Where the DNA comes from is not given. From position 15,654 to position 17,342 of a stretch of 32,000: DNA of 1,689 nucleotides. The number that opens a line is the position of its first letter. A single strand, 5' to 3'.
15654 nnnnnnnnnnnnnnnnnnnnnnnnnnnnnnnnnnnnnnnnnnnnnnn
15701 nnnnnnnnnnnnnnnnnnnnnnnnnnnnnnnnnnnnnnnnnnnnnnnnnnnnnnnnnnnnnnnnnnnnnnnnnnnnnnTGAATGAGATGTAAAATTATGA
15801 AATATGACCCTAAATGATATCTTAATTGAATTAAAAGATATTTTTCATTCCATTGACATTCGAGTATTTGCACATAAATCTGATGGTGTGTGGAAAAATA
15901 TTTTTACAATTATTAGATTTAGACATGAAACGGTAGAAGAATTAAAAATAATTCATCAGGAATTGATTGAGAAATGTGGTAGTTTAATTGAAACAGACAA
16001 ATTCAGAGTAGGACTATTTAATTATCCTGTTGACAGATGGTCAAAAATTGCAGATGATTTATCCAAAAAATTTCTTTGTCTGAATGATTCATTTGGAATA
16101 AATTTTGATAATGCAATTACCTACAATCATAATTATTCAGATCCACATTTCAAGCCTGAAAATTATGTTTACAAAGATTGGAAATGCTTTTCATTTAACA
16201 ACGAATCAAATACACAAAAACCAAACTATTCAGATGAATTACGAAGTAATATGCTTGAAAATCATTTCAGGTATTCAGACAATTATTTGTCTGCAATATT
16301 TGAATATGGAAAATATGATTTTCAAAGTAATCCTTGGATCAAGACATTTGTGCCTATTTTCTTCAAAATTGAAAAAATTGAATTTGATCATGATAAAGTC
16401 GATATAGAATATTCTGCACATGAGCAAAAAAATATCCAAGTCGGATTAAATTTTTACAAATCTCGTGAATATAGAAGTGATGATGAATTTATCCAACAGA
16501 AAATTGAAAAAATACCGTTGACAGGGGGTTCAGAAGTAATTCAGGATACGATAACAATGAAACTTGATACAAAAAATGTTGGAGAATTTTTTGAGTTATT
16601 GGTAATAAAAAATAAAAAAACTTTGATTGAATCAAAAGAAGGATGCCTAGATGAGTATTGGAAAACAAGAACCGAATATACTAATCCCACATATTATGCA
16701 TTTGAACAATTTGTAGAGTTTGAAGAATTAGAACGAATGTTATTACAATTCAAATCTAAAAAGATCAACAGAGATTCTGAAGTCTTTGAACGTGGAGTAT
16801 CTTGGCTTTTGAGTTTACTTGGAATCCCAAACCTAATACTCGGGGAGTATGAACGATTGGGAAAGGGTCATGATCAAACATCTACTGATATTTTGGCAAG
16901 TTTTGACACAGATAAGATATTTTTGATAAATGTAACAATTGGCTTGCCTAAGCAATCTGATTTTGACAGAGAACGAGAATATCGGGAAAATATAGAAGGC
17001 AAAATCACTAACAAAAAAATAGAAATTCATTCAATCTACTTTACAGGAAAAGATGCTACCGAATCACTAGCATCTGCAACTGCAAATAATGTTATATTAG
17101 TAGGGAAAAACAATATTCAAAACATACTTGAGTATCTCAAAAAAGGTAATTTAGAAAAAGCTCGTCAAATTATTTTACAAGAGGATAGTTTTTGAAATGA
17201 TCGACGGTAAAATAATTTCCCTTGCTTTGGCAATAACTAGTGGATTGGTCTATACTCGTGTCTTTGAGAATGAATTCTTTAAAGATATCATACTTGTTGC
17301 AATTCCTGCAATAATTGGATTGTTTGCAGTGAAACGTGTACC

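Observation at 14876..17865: Tightly coupled three-gene operon of unrecognisable proteins (exported/TM protein, 463-aa protein with nuclease-like C-terminus, 2-TM protein): best candidate for an undescribed system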

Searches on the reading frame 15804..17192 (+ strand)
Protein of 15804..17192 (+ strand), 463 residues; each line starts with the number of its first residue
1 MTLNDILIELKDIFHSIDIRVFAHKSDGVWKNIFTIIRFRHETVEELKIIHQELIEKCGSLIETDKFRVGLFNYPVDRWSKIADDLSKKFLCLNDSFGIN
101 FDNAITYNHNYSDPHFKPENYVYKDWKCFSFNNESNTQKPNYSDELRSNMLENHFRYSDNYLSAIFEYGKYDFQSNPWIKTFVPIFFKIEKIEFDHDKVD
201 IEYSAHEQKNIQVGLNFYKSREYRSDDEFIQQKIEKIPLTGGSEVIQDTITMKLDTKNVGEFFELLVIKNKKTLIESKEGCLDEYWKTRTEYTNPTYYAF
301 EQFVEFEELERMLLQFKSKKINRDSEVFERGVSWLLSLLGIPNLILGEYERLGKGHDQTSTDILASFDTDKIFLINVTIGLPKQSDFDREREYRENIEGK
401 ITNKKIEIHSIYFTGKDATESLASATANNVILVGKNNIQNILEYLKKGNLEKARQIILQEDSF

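Call 7: search_protein_families(library=pfam, proteins=[window:15804-17192:+], max_evalue=0.1)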
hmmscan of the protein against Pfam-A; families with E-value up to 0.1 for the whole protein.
window:15804-17192:+ (463 aa): 0 families

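Call 8: search_protein_families(library=padloc, proteins=[window:15804-17192:+], max_evalue=0.1)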
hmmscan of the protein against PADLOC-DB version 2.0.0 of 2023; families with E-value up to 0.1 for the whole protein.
window:15804-17192:+ (463 aa): 0 families

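Call 10: search_protein_families(library=ncbifam, proteins=[window:15804-17192:+], max_evalue=0.1)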
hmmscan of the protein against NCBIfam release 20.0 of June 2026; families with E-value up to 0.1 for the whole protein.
window:15804-17192:+ (463 aa): 0 families

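Call 11: search_protein_families(library=phrogs, proteins=[window:15804-17192:+], max_evalue=0.1)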
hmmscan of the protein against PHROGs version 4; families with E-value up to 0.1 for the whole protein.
window:15804-17192:+ (463 aa): 0 families

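Call 12: find_homologous_proteins(query=window:15804-17192:+)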
Query window:15804-17192:+ (463 aa): 38 proteins with E <= 0.001 among 4052 candidates.
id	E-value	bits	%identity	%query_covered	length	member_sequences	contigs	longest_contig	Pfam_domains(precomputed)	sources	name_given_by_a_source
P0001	0.0e+0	1045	100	100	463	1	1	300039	-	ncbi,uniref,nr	ncbi:hypothetical protein [Nitrosopumilus sp.]|uniref:hypothetical protein n=1 Tax=Nitrosopumilus sp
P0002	1.2e-259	880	83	100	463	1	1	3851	-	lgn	-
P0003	3.2e-253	859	82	100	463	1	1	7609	-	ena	-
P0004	9.0e-218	742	70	100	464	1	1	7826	-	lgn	-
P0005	3.9e-217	740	70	100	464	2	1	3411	-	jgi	-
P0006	2.1e-207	708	67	100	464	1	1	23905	-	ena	-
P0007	1.0e-204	699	66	99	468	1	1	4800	-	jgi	jgi:hypothetical protein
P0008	5.2e-199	680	64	100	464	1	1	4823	-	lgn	-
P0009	5.4e-195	667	63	100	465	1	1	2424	-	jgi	-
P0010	2.0e-179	615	61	98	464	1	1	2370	-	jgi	-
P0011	5.6e-174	597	57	100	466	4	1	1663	-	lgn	-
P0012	2.4e-172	592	58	100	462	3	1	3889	-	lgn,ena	-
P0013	2.2e-166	572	56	98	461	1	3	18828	-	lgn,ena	-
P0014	4.9e-166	571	53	100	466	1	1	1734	-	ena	-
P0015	1.1e-145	504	48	100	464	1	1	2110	-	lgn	-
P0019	4.5e-141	489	48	99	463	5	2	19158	-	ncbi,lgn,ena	-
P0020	6.7e-138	478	46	100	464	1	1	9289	-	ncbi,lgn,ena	-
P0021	4.2e-135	469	46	99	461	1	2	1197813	-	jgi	jgi:hypothetical protein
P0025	3.4e-128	446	47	97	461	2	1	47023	-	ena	-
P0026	1.3e-126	441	44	99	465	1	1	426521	-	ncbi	ncbi:MAG: hypothetical protein AB1608_01580 [Thermoproteota archaeon]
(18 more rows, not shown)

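Call 14: find_encoding_contigs(protein=P0021, flank=8000, max_places=2)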
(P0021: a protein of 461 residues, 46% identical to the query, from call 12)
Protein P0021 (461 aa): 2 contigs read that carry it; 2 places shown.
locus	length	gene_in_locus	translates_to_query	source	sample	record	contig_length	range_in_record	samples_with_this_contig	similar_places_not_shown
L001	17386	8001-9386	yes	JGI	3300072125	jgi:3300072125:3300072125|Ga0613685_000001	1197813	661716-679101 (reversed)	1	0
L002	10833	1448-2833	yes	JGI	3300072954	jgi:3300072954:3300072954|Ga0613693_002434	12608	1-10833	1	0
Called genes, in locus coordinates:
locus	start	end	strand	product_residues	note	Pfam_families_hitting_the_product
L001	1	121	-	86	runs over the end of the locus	PF09630:DUF2024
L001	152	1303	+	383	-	PF00589:Phage_integrase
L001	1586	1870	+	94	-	-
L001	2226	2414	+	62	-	-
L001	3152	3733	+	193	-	-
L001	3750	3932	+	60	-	PF24434:DUF7557 (weak)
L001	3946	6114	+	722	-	-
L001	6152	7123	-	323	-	-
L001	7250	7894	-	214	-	-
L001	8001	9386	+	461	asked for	-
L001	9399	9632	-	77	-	-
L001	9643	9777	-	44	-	-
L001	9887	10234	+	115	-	PF18480:DUF5615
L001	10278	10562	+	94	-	-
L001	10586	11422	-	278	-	PF09376:NurA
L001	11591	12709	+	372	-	-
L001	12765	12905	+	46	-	-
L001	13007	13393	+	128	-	PF04126:Cyclophil_like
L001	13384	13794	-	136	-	PF14464:Prok-JAB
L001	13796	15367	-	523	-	PF13473:Cupredoxin_1 (faint), PF00127:Copper-bind (weak)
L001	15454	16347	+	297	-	PF01040:UbiA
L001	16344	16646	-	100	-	-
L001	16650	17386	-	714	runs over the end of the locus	PF02359:CDC48_N, PF02933:CDC48_2, PF05496:RuvB_N, PF00004:AAA, PF07724:AAA_2 (weak), PF17862:AAA_lid_3, PF00004:AAA, PF17862:AAA_lid_3, +22 more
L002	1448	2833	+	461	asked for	-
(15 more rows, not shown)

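Call 15: find_encoding_contigs(protein=P0026, flank=8000, max_places=2)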
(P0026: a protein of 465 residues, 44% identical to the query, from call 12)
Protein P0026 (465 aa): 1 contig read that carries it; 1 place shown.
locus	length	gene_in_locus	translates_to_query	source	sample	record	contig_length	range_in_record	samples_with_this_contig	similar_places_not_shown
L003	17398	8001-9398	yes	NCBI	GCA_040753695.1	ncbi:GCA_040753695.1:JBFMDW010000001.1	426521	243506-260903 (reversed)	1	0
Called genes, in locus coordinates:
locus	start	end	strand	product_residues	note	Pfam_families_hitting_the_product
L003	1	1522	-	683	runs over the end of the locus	-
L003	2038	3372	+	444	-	PF00589:Phage_integrase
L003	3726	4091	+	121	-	-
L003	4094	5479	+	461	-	-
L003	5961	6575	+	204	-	-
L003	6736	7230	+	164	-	-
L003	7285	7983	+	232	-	-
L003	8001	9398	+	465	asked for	-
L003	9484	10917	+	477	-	PF13599:Pentapeptide_4 (faint), PF00805:Pentapeptide (faint), PF13576:Pentapeptide_3 (weak)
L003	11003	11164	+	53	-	-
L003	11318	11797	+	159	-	-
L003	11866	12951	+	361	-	-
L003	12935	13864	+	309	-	-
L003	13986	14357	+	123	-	-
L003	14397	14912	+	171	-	-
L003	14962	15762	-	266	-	PF00459:Inositol_P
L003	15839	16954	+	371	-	-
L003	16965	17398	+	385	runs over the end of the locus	PF05496:RuvB_N, PF00004:AAA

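Call 16: find_encoding_contigs(protein=P0025, flank=8000, max_places=2)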
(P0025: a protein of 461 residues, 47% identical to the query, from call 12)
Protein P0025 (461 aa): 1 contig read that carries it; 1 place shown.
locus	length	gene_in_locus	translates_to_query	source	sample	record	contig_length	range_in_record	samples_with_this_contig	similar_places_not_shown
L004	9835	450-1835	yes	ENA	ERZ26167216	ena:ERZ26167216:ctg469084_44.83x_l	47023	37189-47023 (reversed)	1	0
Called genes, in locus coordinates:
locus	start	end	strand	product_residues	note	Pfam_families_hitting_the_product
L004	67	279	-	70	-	-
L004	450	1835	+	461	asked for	-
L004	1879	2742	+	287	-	PF13737:DDE_Tnp_1_5, PF01609:DDE_Tnp_1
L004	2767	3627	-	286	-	PF13613:HTH_Tnp_4, PF01609:DDE_Tnp_1, PF13359:DDE_Tnp_4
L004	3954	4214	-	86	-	PF02371:Transposase_20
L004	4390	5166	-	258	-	-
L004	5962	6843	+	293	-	PF02661:Fic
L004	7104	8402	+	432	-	PF01266:DAO, PF06039:Mqo (faint), PF07992:Pyr_redox_2 (faint)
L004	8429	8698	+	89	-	-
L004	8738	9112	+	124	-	PF05171:HemS, PF06228:ChuX_HutX, PF22684:LFE_1968-like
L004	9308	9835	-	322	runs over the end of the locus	PF00389:2-Hacid_dh, PF02826:2-Hacid_dh_C, PF03446:NAD_binding_2 (weak)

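Call 17: find_encoding_contigs(protein=P0006, flank=8000, max_places=2)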
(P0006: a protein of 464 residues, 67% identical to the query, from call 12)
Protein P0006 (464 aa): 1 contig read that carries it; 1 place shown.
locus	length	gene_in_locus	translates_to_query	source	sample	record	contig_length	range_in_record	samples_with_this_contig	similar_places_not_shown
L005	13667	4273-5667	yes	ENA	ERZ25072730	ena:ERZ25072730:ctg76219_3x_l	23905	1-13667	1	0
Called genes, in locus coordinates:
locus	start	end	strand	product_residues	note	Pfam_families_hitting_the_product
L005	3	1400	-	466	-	?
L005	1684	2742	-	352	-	-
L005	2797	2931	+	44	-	-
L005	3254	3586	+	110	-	PF13340:DUF4096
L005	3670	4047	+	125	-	PF01609:DDE_Tnp_1, PF13359:DDE_Tnp_4 (weak), PF13586:DDE_Tnp_1_2 (weak)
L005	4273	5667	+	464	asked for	-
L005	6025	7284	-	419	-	PF00050:Kazal_1 (weak), PF07648:Kazal_2 (faint)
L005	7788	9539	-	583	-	PF10592:AIPR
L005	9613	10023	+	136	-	PF13473:Cupredoxin_1 (weak), PF00127:Copper-bind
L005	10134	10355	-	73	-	PF00808:CBFD_NFYB_HMF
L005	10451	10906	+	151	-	PF01026:TatD_DNase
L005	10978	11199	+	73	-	-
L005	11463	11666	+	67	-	-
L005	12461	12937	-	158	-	PF02926:THUMP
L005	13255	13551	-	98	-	PF01300:Sua5_yciO_yrdC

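Call 18: find_encoding_contigs(protein=P0013, flank=8000, max_places=2)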
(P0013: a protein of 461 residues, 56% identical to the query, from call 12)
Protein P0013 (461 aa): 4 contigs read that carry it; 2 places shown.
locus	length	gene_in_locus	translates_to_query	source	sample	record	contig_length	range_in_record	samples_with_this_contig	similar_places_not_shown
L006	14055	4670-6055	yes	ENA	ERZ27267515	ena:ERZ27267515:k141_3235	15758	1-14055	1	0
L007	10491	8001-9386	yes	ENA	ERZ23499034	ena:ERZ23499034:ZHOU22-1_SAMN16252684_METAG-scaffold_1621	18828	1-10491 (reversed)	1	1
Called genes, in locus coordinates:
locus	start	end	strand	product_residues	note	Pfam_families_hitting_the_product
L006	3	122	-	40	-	?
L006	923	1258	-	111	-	PF00079:Serpin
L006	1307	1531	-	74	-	-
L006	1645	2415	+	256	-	PF18742:DpnII-MboI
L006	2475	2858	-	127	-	-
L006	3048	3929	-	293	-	PF18863:AbiJ_NTD4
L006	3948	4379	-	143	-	-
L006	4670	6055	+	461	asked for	-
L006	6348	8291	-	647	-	-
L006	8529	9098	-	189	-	-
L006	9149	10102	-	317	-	PF05063:MT-A70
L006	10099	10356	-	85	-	PF02195:ParB_N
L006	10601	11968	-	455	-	PF27228:MTBMA_p00010_2nd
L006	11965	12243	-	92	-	-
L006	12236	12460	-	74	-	-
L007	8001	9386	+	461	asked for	-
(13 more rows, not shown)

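Call 19: find_encoding_contigs(protein=P0003, flank=8000, max_places=2)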
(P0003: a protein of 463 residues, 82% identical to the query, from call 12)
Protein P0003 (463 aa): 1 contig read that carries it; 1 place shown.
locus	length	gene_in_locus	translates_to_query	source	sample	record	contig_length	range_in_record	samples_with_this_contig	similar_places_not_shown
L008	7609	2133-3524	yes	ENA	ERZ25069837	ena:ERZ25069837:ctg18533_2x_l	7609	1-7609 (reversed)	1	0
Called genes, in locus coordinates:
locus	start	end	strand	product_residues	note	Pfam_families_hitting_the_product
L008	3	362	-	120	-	?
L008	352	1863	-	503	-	PF04326:SLFN_AlbA_2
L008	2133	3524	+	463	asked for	-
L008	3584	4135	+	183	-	-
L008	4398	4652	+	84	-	-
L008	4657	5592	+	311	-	PF00515:TPR_1 (faint), PF07719:TPR_2 (faint), PF13181:TPR_8 (faint)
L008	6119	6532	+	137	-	-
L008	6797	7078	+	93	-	-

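Call 20: find_encoding_contigs(protein=P0004, flank=8000, max_places=2)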
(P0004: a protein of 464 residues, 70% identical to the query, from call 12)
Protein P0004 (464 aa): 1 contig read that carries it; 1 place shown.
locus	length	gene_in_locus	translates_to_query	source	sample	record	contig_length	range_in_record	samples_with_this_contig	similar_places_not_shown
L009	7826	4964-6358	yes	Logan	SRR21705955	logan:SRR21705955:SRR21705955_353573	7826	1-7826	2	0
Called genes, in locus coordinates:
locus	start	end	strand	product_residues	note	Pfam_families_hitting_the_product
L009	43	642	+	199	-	-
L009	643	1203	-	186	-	-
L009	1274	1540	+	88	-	-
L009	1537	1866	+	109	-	-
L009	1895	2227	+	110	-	-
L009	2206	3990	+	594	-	PF03175:DNA_pol_B_2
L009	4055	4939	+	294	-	-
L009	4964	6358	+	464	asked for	-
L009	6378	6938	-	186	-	-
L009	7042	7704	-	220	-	-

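Call 26: search_solved_structures(query=A1, max_evalue=10, show_alignments=3)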
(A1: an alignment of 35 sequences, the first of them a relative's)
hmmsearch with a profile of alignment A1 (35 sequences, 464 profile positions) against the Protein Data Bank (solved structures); distinct sequences matched with E-value up to 10: 1.
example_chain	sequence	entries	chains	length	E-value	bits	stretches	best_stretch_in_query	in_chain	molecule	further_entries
2kl8_A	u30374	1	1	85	0.53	12.2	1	37-112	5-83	OR15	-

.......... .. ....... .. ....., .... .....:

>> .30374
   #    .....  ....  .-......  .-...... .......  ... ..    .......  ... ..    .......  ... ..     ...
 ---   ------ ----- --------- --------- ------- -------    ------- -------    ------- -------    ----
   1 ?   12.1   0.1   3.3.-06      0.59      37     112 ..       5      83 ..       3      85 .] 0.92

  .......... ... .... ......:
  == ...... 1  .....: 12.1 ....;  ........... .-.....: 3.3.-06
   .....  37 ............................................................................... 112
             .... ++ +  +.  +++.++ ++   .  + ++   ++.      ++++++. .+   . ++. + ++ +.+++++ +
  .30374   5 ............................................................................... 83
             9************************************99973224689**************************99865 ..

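Call 33: predict_structure(alignment_id=A1)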
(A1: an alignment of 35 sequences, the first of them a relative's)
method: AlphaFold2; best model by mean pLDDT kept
length: 463 residues; sequences in the alignment: 35
mean_pLDDT: 89.1   pTM: 0.72
mean pLDDT of the five models: 89.1, 88.5, 88.4, 88.1, 87.5
residues with pLDDT >= 90: 291; 70-90: 144; 50-70: 22; < 50: 6
segments of 3 or more residues with pLDDT < 50: 461-463
pLDDT, mean of each block of 10 residues (from residue 1): 91 95 95 97 96 97 96 96 96 93 92 92 95 90 93 95 97 94 95 90 92 91 68 88 83 84 93 93 79 77 86 91 91 92 79 61 86 91 89 88 89 88 89 92 85 81 33
secondary structure, 60 per line:
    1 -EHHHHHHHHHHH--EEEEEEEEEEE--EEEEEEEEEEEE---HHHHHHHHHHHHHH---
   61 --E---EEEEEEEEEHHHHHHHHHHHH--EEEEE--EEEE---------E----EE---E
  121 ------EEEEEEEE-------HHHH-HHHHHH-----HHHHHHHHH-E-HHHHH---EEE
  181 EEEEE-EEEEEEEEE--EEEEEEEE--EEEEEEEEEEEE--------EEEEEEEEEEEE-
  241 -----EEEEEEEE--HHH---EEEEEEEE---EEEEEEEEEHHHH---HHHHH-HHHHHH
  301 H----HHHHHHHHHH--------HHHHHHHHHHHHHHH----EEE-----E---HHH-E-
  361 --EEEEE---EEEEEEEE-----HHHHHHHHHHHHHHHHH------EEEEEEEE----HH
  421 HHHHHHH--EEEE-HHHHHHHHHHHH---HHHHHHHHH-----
elements in order: H3-13 E16-26 E29-40 H44-57 E67-75 H76-87 E90-94 E97-100 E127-134 H142-145 H147-152 H158-166 H170-174 E178-185 E187-195 E198-205 E208-219 E228-239 E246-253 E262-269 E273-281 H282-285 H289-293 H295-301 H306-315 H324-338 E343-345 E363-367 E371-378 H384-400 E407-414 H419-427 E430-433 H435-446 H450-458

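Call 37: search_protein_representatives(alignment_id=A1)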
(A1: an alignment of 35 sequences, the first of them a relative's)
Query: 35 sequences, 464 profile positions. Proteins with E-value up to 0.001 (for the whole library): 551; up to 1e-10: 276; up to 1e-30: 60. The best 150 are listed.
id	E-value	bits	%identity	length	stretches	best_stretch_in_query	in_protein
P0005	3.8e-216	734.7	-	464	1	2-463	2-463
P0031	6.5e-185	631.8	-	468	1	1-463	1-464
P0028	1.0e-180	618.0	-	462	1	1-462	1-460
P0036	1.9e-149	514.9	-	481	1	1-460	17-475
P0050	1.5e-143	495.4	-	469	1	1-462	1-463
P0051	1.6e-136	472.2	-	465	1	1-463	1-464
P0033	1.1e-124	433.2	-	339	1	1-331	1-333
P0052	1.7e-124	432.6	-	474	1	1-462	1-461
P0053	2.4e-115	402.4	-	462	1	1-463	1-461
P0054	6.7e-114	397.7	-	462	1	1-460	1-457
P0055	3.0e-111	388.9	-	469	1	1-462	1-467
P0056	1.8e-110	386.4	-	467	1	1-462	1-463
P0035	2.1e-98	346.6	-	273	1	194-462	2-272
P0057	7.9e-88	311.7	-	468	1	1-461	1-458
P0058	3.3e-87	309.6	-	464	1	1-461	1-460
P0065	2.1e-59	218.0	-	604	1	1-276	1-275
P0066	1.7e-58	215.0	-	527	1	1-296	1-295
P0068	7.6e-52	193.1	-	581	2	1-292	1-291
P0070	8.1e-51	189.7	-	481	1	3-454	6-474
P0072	6.2e-49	183.5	-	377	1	1-290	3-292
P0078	5.0e-42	160.7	-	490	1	1-448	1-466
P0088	3.6e-36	141.4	-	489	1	1-454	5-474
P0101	2.1e-31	125.7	-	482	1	1-449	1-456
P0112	1.7e-28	116.1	-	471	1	4-460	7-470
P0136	5.8e-24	101.1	-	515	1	3-448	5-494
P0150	2.3e-22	95.9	-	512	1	9-447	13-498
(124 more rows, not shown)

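Call 38: search_protein_families(library=pfam, proteins=[P0065, P0066, P0068, P0072, P0070, P0078, P0088, P0101, P0136, P0150], max_evalue=0.01)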
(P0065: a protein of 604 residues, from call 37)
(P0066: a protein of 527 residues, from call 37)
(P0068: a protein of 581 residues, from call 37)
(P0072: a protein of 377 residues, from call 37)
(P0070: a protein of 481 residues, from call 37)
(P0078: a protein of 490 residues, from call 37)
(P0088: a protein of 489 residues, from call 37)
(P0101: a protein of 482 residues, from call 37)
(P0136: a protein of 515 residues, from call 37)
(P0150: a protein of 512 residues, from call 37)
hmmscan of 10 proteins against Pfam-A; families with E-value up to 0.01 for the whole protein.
P0065 (604 aa): 2 families
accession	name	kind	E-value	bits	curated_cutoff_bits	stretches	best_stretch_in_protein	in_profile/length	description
PF13676.11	TIR_2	-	5.3e-18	66.1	28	1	470-591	1-121/122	TIR domain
PF01582.25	TIR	-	4.2e-07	30.4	21.3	1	467-572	1-106/179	TIR domain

P0066 (527 aa): 4 families
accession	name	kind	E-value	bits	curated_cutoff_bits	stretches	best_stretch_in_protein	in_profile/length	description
PF13676.11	TIR_2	-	1e-18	68.4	28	1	314-413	1-104/122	TIR domain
PF01582.25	TIR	-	1.7e-07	31.7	21.3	1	313-394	3-86/179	TIR domain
PF10137.14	CAP12-PCTIR_TIR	-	0.0002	21.8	24.7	1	314-374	2-62/119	CAP12/Pycsar effector protein, TIR domain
PF08937.16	ThsB_TIR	-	0.0012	19.7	21.2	1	315-402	1-97/100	Thoeris protein ThsB, TIR-like domain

P0068 (581 aa): 1 family
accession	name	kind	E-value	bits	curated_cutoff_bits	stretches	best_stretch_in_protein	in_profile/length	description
PF18689.6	PriX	-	0.0092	16.7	25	0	354-417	7-70/95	Primase X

P0072 (377 aa): 2 families
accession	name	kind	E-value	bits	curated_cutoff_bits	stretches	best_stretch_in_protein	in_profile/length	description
PF13676.11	TIR_2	-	2.4e-06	28.5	28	1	315-367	1-53/122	TIR domain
PF10137.14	CAP12-PCTIR_TIR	-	0.0045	17.4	24.7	0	315-368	2-51/119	CAP12/Pycsar effector protein, TIR domain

P0070 (481 aa): 0 families

P0078 (490 aa): 0 families

P0088 (489 aa): 0 families

P0101 (482 aa): 1 family
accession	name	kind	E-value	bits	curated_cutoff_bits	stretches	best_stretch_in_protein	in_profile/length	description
PF04471.18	Mrr_cat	-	0.004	17.7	21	1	329-404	6-75/115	Restriction endonuclease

P0136 (515 aa): 0 families

P0150 (512 aa): 0 families
